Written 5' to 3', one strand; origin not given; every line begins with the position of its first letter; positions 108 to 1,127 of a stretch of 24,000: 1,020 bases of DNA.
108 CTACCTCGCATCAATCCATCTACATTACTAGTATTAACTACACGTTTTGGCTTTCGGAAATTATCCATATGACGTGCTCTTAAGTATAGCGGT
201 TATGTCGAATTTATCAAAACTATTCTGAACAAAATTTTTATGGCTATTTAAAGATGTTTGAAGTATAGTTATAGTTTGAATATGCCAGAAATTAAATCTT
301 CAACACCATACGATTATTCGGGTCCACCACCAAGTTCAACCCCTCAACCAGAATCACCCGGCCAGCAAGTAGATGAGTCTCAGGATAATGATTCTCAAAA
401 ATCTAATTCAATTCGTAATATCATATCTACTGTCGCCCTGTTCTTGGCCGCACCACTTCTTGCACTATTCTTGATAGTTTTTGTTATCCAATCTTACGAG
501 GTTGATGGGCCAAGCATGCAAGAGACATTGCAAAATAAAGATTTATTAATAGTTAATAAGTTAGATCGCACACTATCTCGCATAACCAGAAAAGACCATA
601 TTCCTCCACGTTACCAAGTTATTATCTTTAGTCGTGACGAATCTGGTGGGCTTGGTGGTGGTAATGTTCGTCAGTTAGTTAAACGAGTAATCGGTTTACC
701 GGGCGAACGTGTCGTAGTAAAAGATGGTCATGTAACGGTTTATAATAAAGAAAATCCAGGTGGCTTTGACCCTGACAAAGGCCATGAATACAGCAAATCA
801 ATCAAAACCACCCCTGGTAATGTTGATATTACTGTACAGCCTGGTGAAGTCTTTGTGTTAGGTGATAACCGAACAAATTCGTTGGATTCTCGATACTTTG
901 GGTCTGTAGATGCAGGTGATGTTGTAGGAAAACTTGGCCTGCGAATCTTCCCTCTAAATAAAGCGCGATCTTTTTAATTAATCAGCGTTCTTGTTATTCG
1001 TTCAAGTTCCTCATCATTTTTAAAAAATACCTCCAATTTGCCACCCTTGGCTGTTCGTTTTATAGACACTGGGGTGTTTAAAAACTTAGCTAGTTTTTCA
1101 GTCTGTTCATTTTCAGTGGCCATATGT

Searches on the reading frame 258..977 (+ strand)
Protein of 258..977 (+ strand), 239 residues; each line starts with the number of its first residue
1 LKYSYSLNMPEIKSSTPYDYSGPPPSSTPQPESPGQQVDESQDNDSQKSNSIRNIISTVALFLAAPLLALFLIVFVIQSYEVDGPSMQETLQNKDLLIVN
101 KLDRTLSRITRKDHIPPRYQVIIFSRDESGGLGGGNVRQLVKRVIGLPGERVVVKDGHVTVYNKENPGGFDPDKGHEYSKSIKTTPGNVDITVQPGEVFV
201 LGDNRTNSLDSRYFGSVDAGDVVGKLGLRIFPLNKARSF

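Call 83: search_protein_families(library=pfam, proteins=[window:258-977:+], max_evalue=0.0001)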
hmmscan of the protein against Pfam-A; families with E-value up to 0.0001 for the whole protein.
window:258-977:+ (239 aa): 1 family
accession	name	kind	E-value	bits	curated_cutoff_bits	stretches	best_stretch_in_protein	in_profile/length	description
PF10502.14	Peptidase_S26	-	2.7e-37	128.7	22.9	1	56-229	2-166/168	Signal peptidase, peptidase S26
